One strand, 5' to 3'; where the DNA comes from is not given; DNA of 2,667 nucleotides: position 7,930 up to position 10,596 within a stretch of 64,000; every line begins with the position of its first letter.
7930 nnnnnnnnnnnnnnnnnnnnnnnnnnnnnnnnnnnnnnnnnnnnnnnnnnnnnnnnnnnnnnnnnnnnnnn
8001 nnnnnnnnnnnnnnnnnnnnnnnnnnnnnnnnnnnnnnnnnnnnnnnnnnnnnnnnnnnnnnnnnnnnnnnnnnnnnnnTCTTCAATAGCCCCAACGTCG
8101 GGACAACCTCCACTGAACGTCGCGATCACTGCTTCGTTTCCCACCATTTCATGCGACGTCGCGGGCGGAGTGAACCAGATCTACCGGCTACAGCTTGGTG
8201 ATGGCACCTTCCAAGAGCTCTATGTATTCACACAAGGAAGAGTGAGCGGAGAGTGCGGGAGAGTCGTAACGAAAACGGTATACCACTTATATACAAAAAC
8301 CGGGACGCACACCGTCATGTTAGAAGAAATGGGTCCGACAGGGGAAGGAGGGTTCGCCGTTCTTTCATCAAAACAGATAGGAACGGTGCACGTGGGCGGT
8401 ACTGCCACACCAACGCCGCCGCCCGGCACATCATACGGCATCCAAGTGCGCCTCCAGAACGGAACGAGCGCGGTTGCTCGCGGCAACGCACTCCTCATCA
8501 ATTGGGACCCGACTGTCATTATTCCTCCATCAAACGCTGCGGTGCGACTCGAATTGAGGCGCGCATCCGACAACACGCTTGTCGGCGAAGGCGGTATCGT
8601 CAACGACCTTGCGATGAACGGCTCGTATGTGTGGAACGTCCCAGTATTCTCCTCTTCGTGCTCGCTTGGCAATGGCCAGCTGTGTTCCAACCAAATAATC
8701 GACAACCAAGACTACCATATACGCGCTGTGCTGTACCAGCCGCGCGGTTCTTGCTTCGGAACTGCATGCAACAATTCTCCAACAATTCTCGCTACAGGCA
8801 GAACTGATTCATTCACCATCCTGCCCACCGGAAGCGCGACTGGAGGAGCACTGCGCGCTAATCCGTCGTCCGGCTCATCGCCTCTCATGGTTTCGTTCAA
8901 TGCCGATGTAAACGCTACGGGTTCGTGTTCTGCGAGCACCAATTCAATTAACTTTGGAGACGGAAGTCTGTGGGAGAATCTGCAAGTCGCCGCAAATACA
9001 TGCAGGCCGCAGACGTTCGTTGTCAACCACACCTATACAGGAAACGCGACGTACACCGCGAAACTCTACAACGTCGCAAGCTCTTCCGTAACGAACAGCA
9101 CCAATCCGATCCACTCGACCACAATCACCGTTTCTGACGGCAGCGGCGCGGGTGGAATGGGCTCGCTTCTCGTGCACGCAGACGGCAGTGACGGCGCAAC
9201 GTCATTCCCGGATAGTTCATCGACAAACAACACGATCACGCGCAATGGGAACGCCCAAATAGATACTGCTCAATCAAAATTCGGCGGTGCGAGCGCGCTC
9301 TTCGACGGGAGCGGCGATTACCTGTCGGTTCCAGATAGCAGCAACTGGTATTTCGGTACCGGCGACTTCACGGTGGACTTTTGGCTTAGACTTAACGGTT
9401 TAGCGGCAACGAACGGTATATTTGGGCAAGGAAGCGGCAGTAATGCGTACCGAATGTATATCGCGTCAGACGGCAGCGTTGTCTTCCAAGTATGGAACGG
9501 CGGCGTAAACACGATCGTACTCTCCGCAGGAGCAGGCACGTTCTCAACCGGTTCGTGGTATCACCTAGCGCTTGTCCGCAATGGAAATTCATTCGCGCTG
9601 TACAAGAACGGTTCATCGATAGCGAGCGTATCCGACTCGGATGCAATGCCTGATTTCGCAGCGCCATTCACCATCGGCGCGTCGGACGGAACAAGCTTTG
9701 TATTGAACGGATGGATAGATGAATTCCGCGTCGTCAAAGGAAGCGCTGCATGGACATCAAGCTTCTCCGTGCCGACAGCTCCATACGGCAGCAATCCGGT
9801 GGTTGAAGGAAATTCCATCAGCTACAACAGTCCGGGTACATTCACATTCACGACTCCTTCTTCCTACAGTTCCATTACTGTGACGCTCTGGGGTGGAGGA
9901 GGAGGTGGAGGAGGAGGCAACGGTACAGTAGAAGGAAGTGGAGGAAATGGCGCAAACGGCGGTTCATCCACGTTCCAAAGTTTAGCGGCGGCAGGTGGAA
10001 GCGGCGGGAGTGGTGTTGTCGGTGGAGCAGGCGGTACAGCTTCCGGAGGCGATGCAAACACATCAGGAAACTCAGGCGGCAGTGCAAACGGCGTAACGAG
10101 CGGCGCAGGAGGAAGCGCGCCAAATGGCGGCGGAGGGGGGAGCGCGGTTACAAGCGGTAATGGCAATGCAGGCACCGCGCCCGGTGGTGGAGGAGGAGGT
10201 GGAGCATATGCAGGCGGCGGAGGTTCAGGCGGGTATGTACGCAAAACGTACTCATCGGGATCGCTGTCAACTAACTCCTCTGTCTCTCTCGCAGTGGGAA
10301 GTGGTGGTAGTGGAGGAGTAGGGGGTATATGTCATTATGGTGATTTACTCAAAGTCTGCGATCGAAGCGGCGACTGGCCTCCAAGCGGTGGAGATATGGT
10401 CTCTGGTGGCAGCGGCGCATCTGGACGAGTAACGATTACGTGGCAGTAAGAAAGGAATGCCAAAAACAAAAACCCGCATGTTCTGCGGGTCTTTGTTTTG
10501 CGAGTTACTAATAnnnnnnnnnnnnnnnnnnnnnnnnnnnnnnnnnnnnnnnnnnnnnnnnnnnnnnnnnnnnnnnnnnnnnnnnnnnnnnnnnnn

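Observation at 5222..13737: Tandem array of five paralogous secreted proteins sharing an N-terminal module, next to the pilus operon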

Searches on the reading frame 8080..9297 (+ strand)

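Call 75: search_protein_families(library=pfam, proteins=[window:8080-9297:+], max_evalue=5)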
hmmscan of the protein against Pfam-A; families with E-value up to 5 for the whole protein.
window:8080-9297:+ (406 aa): 2 families
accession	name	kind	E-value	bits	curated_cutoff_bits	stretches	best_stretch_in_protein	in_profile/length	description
PF00801.26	PKD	-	1e-05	25.9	23.5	2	5-82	8-64/80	PKD domain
PF18911.6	PKD_4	-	5.2e-05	23.7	27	2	265-343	14-80/85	PKD domain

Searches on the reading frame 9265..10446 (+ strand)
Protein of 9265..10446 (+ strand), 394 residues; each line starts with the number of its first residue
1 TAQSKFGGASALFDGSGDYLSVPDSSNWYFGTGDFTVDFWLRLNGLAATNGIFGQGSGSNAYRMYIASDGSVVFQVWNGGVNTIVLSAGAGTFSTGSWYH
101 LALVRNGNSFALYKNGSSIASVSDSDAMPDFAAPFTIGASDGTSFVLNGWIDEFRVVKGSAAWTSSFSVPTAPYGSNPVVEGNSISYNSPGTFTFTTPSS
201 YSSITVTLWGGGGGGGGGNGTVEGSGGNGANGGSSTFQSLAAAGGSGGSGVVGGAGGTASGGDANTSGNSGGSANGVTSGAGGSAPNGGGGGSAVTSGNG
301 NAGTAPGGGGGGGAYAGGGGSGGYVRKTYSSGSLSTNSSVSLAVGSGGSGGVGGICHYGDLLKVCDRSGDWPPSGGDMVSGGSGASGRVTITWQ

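Call 85: find_related_loci(query=window:9265-10446:+, collection=viral_contigs, flank=3000)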
Query window:9265-10446:+ (394 aa) in viral_contigs; peptide patterns used: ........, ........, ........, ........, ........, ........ (x = any residue, [..] = any of these).
600 stretches matched a pattern (row limit reached: there are more); 13 encode a relative of the query (tblastn E <= 1e-3); 13 distinct loci.
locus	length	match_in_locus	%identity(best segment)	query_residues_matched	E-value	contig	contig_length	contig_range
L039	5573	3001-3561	46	1-177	2e-42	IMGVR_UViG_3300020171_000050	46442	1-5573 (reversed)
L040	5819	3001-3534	41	2-178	2e-36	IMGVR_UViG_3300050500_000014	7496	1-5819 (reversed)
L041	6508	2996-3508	36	1-171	2e-23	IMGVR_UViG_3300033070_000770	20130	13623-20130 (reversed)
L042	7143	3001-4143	35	1-173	1e-21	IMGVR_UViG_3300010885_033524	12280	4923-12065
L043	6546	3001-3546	32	1-174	1e-20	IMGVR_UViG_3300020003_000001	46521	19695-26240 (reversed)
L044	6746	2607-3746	36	1-174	2e-20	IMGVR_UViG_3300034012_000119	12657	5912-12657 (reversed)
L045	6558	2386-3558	29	8-173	5e-14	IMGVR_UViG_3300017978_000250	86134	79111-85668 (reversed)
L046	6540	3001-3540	30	6-180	1e-10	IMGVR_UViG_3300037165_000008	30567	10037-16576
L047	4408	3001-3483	24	5-168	4e-7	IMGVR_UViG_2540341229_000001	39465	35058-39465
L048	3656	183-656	29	8-168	1e-6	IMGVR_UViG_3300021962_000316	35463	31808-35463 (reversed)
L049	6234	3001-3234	35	98-174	2e-6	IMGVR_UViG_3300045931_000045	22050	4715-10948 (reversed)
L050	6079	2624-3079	29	1-173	4e-6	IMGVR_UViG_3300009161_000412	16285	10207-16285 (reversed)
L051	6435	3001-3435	29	34-174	8e-6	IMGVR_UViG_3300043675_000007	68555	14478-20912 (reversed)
